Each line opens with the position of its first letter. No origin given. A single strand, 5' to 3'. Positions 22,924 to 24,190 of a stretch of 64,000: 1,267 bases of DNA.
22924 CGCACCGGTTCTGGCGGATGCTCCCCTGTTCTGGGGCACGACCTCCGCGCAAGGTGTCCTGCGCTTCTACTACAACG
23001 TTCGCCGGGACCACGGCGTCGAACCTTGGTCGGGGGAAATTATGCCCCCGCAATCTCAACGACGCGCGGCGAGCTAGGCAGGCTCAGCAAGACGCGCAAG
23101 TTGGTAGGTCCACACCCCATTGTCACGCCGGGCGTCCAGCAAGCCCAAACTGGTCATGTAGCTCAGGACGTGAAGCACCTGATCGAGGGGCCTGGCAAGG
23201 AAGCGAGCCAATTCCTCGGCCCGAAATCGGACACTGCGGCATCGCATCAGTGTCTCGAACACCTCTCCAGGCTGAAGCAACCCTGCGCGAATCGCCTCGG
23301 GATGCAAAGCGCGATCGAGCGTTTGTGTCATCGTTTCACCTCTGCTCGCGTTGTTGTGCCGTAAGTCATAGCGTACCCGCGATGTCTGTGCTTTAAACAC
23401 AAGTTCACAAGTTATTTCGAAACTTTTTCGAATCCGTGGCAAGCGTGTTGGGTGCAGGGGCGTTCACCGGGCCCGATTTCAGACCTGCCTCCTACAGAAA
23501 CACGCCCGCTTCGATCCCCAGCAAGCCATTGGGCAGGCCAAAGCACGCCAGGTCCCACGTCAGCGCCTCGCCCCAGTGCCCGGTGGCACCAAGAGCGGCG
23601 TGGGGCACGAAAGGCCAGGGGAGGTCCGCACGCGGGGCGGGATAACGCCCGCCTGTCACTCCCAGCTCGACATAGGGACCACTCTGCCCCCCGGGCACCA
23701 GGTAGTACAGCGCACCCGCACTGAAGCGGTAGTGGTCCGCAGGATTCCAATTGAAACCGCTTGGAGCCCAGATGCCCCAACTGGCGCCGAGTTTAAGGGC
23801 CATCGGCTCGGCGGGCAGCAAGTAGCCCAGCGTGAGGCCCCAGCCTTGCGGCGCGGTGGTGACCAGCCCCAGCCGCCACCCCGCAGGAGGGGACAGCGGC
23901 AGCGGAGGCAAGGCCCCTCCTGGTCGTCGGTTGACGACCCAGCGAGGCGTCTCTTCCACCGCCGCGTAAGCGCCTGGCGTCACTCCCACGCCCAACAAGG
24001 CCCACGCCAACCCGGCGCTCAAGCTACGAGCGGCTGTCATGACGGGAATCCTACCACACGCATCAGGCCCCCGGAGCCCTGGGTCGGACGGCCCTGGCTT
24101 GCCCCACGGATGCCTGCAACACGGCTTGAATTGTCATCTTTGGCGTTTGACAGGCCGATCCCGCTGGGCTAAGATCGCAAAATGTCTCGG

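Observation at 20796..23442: Uncharacterised three-gene patch: stand-alone recombinase core-binding-like domain, polytopic membrane protein with embedded winged helix, and small wHTH protein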

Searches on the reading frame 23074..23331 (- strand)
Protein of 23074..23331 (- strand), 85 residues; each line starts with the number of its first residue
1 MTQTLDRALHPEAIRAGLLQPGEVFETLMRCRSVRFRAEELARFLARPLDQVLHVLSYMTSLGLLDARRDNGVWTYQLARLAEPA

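Call 18: find_related_loci(query=A3, collection=genome_contigs, flank=6000)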
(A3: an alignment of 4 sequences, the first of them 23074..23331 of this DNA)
Query A3 (85 aa) in genome_contigs; peptide patterns used: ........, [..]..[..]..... (x = any residue, [..] = any of these).
273 stretches matched a pattern; 3 encode a relative of the query (tblastn E <= 1e-3); 3 distinct loci.
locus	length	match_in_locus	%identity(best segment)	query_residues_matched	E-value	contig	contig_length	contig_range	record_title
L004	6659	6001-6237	73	3-81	7e-36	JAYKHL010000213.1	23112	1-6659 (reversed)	MAG: Candidatus Sericytochromatia bacterium isolate 1783137 NODE_51968381, whole genome shotgun sequence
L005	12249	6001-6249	67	1-83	1e-34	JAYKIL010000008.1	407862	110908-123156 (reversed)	MAG: Candidatus Sericytochromatia bacterium isolate 454980 NODE_18453011, whole genome shotgun sequence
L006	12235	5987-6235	70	1-83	3e-33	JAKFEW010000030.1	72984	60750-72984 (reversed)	MAG: Candidatus Sericytochromatia bacterium isolate LC083 contig-124_295, whole genome shotgun sequence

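Call 20: search_solved_structures(query=A3, max_evalue=10, show_alignments=2)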
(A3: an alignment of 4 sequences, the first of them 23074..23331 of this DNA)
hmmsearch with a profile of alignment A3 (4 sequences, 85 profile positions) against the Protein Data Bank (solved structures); distinct sequences matched with E-value up to 10: 2.
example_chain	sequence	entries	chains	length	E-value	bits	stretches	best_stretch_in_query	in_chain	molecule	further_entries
7mwr_B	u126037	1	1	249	1.6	12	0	26-56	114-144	LHD101B4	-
5cwb_A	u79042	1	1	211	2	11.7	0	26-56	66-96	Designed helical repeat protein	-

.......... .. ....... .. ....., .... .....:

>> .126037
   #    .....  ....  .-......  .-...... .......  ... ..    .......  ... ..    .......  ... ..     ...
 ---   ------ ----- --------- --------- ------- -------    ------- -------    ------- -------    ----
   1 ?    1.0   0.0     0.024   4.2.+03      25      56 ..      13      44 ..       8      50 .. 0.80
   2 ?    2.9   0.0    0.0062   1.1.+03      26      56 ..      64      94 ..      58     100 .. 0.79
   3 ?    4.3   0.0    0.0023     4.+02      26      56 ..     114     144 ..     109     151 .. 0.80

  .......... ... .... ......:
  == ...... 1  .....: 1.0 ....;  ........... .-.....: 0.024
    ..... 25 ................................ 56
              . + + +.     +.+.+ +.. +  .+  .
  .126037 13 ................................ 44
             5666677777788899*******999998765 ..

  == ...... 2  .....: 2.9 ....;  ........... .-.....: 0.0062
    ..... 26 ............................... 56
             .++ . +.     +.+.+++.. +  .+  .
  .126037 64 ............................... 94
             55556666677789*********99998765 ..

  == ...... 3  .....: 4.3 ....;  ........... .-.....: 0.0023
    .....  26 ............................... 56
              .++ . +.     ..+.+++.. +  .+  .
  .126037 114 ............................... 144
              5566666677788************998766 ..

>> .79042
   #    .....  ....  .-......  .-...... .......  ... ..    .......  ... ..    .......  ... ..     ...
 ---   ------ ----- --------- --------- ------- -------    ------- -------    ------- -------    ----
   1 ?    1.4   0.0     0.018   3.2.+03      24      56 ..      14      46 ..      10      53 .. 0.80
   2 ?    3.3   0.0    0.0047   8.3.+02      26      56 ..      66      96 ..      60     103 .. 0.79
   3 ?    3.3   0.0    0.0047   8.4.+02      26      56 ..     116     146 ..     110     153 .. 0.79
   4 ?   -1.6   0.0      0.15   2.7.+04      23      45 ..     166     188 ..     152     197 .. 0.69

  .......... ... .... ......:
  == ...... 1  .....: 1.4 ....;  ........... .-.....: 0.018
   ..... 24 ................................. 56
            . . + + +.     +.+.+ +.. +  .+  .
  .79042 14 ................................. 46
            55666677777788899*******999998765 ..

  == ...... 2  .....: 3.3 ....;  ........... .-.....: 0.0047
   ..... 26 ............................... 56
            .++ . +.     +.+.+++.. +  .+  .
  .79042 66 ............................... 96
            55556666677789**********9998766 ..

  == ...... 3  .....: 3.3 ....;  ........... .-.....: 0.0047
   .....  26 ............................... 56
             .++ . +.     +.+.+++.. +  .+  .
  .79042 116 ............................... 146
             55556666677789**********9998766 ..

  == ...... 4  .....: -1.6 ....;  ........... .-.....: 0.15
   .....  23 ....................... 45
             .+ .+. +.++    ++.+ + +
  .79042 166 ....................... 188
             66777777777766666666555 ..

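Call 48: search_protein_families(library=pfam, alignment_id=A3, max_evalue=1)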
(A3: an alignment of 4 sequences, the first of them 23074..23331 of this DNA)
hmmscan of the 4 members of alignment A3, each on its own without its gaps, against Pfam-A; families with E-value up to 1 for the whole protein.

A. member 1, window:23074-23331:- (85 aa): 3 families
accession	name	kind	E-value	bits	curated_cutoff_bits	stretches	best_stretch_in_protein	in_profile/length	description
PF08100.18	Dimerisation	-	0.0019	18.4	25.6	1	24-83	30-88/93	O-methyltransferase dimerisation domain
PF09681.16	Phage_rep_org_N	-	0.1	13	23.3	1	28-71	46-89/121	N-terminal phage replisome organiser (Phage_rep_org_N)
PF14394.12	DUF4423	-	0.17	12.1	30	1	27-81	28-81/165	Domain of unknown function (DUF4423)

B. families by the number of members that match (of 4 scanned): 12 families
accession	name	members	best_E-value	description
PF08100.18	Dimerisation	4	0.00017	O-methyltransferase dimerisation domain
PF14394.12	DUF4423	2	0.17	Domain of unknown function (DUF4423)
PF01978.25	TrmB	1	0.0016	Sugar-specific transcriptional regulator TrmB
PF24409.1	wHTH-PRTase_assc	1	0.0053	wHTH-PRTase associated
PF25212.1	HVO_A0114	1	0.029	HVO_A0114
PF22655.1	SpoU_sub_bind_like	1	0.031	SpoU L30e-like domain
PF02082.26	Rrf2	1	0.048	Iron-dependent Transcriptional regulator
PF09681.16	Phage_rep_org_N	1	0.1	N-terminal phage replisome organiser (Phage_rep_org_N)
PF09821.14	AAA_assoc_C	1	0.13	C-terminal AAA-associated domain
PF14586.11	MHC_I_2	1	0.17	Class I Histocompatibility antigen, NKG2D ligand, domains 1 and 2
PF04760.21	IF2_N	1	0.22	Translation initiation factor IF-2, N-terminal region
PF03444.21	HrcA_DNA-bdg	1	0.26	Winged helix-turn-helix transcription repressor, HrcA DNA-binding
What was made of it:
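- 23074..23331 (-): ORF3: 85-aa small winged-helix protein, convergent with ORF2 and sharing the CTAG stop overlap. It is a conserved neighbour, not an obligate partner. Pfam matches are below threshold: Dimerisation wHTH in 4 of 4 members, TrmB in one (call 48).
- On BlaR1/MecR1-BlaI/MecI: ORF3 has no Penicillinase_R hit (call 48).
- On MarR/TrmB-type small wHTH regulators (for ORF3): Only sub-threshold hits were found: the wHTH 'Dimerisation' family in 4 of 4 members (best E 1.7e-4), TrmB at 1.6e-3 in one, and Rrf2 at 0.048 (call 48).
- ORF3 has no Penicillinase_R signal (call 48).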

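Call 60: search_protein_families(library=phrogs, proteins=[window:23074-23331:-], max_evalue=0.1)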
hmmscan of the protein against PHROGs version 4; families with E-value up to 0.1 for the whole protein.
window:23074-23331:- (85 aa): 0 families

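Call 61: search_protein_families(library=padloc, proteins=[window:23074-23331:-], max_evalue=0.1)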
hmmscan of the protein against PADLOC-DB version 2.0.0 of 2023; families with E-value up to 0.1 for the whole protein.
window:23074-23331:- (85 aa): 0 families

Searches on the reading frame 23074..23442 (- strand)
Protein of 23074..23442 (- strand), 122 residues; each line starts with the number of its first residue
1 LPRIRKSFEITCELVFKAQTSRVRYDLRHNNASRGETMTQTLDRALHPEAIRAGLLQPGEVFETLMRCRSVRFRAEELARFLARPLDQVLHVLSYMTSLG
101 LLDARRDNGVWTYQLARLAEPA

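Call 3: search_protein_families(library=pfam, proteins=[window:23074-23442:-], max_evalue=1)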
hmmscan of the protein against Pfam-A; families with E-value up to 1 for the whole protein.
window:23074-23442:- (122 aa): 2 families
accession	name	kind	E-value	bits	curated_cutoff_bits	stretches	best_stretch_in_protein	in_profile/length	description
PF08100.18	Dimerisation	-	0.0043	17.3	25.6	1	61-120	30-88/93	O-methyltransferase dimerisation domain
PF09681.16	Phage_rep_org_N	-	0.18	12.2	23.3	1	65-108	46-89/121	N-terminal phage replisome organiser (Phage_rep_org_N)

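Call 4: search_protein_families(library=ncbifam, proteins=[window:23074-23442:-], max_evalue=1)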
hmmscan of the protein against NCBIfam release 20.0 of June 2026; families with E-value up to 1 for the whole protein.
window:23074-23442:- (122 aa): 1 family
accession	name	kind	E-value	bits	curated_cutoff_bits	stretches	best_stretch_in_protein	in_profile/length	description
NF011680.0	PRK15100.1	equivalog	0.15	11.9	300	1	17-69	108-160/222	cystine ABC transporter permease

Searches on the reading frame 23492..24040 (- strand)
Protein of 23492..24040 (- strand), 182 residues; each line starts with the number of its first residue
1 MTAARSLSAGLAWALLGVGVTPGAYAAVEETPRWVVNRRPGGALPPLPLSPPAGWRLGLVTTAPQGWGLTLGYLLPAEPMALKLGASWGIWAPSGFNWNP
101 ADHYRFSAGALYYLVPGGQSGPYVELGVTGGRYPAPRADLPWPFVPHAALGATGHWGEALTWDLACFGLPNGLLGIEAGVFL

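Call 3: search_protein_families(library=pfam, proteins=[window:23492-24040:-], max_evalue=1)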
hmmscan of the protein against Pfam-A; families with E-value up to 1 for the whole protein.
window:23492-24040:- (182 aa): 0 families

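Call 4: search_protein_families(library=ncbifam, proteins=[window:23492-24040:-], max_evalue=1)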
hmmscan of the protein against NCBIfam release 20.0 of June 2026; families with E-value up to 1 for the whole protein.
window:23492-24040:- (182 aa): 0 families

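Call 60: search_protein_families(library=phrogs, proteins=[window:23492-24040:-], max_evalue=0.1)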
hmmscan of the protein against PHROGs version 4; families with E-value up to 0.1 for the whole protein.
window:23492-24040:- (182 aa): 1 family
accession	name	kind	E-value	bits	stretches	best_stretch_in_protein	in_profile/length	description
phrog_7623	-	unknown function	0.051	14.7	1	80-108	15-43/75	-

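Call 61: search_protein_families(library=padloc, proteins=[window:23492-24040:-], max_evalue=0.1)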
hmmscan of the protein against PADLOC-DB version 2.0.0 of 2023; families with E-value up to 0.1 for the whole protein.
window:23492-24040:- (182 aa): 0 families
